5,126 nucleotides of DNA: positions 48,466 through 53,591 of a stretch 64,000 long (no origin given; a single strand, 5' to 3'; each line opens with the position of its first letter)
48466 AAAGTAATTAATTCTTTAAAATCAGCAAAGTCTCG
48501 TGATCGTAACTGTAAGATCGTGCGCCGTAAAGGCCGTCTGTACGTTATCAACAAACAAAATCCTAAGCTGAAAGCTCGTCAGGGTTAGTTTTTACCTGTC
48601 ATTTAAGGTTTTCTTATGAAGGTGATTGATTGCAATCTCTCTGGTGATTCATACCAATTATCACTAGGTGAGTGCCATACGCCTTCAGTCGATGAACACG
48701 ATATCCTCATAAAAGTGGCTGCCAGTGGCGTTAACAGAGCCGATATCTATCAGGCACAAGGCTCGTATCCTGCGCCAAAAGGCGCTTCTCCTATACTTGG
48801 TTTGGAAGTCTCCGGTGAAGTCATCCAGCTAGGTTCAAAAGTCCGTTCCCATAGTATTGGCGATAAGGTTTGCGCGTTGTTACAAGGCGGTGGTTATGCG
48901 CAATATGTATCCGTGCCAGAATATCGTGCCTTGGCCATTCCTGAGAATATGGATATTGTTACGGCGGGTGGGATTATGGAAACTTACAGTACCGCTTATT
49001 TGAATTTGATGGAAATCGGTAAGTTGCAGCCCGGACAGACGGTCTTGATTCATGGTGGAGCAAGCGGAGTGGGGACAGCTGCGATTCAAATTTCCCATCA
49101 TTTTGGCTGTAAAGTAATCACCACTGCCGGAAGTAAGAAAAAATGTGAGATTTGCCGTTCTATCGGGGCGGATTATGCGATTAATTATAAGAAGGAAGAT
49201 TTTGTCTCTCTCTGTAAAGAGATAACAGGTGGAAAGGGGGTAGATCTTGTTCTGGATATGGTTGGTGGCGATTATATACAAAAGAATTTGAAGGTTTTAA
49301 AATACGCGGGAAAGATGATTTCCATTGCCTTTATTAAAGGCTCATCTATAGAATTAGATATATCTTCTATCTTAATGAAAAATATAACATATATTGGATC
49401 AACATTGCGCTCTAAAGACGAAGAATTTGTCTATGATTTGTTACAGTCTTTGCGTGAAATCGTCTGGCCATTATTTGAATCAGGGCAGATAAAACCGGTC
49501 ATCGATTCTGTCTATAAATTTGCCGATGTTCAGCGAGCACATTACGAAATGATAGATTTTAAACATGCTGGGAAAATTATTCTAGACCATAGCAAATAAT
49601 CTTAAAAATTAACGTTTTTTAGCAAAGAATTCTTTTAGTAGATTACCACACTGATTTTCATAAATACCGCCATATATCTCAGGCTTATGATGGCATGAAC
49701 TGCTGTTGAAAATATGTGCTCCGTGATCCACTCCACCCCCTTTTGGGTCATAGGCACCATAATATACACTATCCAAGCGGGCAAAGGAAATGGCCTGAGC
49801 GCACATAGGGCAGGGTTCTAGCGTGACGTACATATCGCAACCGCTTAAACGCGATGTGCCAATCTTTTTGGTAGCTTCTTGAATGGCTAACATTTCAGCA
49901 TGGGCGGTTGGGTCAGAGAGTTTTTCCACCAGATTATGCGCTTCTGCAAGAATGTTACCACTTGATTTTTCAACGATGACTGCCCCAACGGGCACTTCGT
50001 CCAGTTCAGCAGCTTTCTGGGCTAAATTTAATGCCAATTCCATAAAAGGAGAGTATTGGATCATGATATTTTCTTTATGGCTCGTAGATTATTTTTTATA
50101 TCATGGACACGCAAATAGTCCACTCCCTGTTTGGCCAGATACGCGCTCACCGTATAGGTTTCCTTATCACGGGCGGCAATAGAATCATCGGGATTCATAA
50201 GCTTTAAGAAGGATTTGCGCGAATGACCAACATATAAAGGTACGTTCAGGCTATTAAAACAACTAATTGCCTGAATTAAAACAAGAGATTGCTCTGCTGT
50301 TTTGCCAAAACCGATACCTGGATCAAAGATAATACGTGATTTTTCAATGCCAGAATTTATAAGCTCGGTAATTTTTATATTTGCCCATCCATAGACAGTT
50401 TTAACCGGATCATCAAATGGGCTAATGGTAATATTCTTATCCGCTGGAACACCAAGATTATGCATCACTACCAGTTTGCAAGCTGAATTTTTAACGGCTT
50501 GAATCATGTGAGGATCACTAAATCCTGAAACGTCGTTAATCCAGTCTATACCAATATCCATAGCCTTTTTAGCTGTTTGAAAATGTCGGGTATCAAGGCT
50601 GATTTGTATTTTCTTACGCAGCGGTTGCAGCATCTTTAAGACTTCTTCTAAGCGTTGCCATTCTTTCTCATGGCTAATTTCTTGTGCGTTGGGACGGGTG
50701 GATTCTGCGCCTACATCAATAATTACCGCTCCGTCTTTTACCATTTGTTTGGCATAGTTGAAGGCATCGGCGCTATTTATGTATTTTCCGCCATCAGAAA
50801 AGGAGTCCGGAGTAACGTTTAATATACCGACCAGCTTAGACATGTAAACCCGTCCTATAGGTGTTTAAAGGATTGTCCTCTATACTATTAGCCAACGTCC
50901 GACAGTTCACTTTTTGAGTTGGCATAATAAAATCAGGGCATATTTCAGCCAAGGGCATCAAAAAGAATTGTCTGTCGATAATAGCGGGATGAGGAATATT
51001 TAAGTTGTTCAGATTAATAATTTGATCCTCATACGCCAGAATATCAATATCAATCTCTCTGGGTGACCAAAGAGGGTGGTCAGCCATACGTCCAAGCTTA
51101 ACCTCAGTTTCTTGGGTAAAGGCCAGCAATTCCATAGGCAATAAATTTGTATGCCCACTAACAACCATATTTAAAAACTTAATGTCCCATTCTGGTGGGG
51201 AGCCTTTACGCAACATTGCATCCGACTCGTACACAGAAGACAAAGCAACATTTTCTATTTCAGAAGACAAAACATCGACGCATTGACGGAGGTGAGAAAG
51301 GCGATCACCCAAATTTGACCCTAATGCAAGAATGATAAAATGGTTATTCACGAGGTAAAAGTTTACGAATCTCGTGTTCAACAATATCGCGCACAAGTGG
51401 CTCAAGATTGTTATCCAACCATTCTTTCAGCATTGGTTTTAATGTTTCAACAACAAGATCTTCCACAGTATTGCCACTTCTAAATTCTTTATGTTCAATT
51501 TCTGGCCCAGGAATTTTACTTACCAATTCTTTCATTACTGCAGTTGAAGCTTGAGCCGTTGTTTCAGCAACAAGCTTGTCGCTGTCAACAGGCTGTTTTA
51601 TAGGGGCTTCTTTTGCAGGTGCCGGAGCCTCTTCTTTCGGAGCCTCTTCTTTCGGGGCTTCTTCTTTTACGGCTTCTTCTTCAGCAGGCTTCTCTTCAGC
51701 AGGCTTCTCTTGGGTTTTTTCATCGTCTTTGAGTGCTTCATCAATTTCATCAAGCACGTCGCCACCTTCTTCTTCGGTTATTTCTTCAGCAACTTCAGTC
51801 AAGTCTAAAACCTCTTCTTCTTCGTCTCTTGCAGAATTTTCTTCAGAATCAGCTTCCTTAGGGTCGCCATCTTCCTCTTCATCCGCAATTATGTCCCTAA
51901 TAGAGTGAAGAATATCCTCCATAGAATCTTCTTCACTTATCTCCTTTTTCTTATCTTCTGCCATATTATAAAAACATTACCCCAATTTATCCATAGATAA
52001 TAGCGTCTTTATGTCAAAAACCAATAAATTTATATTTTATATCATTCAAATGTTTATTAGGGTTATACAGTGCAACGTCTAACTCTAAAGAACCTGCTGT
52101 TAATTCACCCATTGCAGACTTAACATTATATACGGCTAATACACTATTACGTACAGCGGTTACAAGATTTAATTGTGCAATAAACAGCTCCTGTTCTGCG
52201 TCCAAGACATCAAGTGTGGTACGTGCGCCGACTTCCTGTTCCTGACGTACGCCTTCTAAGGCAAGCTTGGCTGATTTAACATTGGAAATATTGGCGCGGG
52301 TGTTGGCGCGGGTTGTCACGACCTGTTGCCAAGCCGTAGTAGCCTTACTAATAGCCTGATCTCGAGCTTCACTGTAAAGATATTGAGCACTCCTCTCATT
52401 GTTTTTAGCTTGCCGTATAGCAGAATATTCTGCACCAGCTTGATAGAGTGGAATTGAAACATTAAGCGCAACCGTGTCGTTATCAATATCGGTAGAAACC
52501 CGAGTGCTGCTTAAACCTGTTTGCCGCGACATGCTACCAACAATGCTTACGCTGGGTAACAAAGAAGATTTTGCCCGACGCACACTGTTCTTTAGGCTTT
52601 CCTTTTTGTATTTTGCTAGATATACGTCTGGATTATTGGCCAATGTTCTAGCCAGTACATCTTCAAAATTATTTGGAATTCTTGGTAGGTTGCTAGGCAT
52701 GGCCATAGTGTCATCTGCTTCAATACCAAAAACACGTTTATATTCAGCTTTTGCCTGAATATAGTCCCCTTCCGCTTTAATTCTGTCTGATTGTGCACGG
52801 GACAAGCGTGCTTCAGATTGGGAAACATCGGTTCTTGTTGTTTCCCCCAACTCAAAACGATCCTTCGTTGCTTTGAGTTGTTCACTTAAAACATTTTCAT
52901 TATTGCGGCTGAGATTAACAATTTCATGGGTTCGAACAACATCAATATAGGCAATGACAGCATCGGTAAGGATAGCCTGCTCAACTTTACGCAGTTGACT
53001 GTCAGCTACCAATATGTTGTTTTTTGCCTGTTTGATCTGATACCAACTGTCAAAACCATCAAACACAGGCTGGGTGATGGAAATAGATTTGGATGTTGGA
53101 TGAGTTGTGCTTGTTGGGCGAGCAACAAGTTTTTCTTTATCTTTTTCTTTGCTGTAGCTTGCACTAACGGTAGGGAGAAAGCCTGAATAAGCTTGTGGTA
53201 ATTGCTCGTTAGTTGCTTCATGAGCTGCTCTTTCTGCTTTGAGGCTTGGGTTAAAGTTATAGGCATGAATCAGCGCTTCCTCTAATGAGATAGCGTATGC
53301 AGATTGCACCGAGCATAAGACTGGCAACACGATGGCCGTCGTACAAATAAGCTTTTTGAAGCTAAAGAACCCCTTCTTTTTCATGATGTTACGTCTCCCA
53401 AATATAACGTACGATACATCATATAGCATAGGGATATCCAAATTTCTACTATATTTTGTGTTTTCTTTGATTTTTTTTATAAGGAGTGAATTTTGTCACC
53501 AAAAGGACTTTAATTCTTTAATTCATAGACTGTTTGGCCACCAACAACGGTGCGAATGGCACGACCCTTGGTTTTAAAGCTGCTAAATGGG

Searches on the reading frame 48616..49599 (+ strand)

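Call 48: search_protein_families(library=pfam, proteins=[window:48616-49599:+], max_evalue=0.00001)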
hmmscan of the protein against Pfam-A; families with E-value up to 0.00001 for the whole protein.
window:48616-49599:+ (327 aa): 3 families
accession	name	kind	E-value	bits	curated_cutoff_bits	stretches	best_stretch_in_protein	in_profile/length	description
PF00107.32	ADH_zinc_N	-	4.5e-32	111.2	31.8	1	151-271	1-120/129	Zinc-binding dehydrogenase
PF13602.12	ADH_zinc_N_2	-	7.2e-23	82.4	27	1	183-323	1-134/134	Zinc-binding dehydrogenase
PF08240.17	ADH_N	-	1.1e-15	58.2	23.5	1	27-110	2-104/104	Alcohol dehydrogenase GroES-like domain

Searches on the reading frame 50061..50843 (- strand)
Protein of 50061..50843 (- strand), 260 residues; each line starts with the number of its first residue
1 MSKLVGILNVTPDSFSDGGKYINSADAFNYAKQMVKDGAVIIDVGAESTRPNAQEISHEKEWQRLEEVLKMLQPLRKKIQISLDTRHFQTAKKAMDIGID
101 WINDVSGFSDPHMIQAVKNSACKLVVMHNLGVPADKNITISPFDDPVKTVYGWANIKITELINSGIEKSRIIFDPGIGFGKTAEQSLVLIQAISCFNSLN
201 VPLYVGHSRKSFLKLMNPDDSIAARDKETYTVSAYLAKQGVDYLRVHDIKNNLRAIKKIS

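Call 48: search_protein_families(library=pfam, proteins=[window:50061-50843:-], max_evalue=0.00001)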
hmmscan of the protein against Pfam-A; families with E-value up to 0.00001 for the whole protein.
window:50061-50843:- (260 aa): 1 family
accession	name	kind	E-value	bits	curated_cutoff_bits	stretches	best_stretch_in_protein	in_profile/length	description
PF00809.28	Pterin_bind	-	1.2e-70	238.4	25.5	1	6-247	2-244/244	Pterin binding enzyme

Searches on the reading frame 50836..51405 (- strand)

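Call 48: search_protein_families(library=pfam, proteins=[window:50836-51405:-], max_evalue=0.00001)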
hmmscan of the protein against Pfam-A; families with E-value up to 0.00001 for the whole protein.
window:50836-51405:- (189 aa): 1 family
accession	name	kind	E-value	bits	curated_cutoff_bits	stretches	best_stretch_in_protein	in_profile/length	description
PF01288.25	HPPK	-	1.3e-31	109.8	25.7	1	25-157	1-116/116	7,8-dihydro-6-hydroxymethylpterin-pyrophosphokinase (HPPK)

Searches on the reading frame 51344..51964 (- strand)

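Call 48: search_protein_families(library=pfam, proteins=[window:51344-51964:-], max_evalue=0.00001)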
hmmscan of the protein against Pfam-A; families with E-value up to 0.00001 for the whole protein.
window:51344-51964:- (206 aa): 1 family
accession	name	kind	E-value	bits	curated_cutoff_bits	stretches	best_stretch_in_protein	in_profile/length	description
PF10691.14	DUF2497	-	6.8e-20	71.8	27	1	129-202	1-73/75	Protein of unknown function (DUF2497)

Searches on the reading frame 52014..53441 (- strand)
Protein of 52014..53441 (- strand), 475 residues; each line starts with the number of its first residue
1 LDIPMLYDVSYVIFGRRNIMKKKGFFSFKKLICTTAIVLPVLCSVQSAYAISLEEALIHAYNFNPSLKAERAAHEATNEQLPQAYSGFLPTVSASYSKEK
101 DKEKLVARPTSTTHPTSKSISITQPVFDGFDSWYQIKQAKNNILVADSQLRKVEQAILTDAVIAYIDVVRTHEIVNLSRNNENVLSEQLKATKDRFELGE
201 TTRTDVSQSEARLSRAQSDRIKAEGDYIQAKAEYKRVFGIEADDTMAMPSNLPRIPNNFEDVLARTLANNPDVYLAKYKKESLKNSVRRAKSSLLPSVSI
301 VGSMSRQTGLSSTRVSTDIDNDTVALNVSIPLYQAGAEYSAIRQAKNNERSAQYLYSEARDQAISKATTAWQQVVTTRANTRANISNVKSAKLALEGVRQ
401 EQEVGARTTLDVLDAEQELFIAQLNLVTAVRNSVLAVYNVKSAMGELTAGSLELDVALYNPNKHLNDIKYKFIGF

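Call 48: search_protein_families(library=pfam, proteins=[window:52014-53441:-], max_evalue=0.00001)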
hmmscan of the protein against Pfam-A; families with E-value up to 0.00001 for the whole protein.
window:52014-53441:- (475 aa): 1 family
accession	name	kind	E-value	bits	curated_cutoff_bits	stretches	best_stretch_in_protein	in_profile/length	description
PF02321.23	OEP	-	3.3e-65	219.8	22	2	53-239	1-187/187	Outer membrane efflux protein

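Call 66: search_protein_families(library=ncbifam, proteins=[window:52014-53441:-], max_evalue=0.01)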
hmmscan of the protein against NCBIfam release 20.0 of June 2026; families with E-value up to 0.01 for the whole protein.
window:52014-53441:- (475 aa): 11 families
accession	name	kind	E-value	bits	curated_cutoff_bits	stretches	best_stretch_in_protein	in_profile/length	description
TIGR01844.1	type_I_sec_TolC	subfamily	5.7e-93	312.2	225.15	1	51-458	3-411/414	TolC family outer membrane protein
NF007002.0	PRK09465.1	equivalog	8.2e-42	143.3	495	1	32-454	5-434/460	outer membrane channel protein TolC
NF052390.1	efflux_OMP_AbuO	equivalog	1.6e-35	122.7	700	1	36-452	6-438/447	multidrug efflux outer membrane protein AbuO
TIGR01845.1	outer_NodT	subfamily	3.8e-22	78.7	210.05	1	59-445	65-458/460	efflux transporter outer membrane subunit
NF045679.1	DiMtlExpIhpA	equivalog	2.7e-07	29.6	650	1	30-445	9-413/424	divalent metal ion exporter subunit IhpA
NF033143.1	efflux_OM_AdeK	equivalog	1.3e-06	27.4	900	1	85-427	96-441/480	multidrug efflux RND transporter AdeIJK outer membrane channel subunit AdeK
NF007347.1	PRK09837.1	subfamily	3.2e-06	26.3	598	1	141-429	150-440/461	Cu(I)/Ag(I) efflux RND transporter outer membrane protein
NF033142.1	efflux_OM_AdeC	exception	1e-05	24.4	975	1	138-429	149-443/465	multidrug efflux RND transporter AdeABC outer membrane channel subunit AdeC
NF047721.1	ToxDrgExpTdeA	equivalog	0.0009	18.3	550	1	89-369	95-374/455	toxin/drug exporter TdeA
NF007390.0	PRK09915.1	equivalog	0.0012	17.6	597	1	152-427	181-458/488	MdtP family multidrug efflux transporter outer membrane subunit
NF010671.0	PRK14068.1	equivalog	0.0052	16.8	95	0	317-357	20-62/76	exodeoxyribonuclease VII small subunit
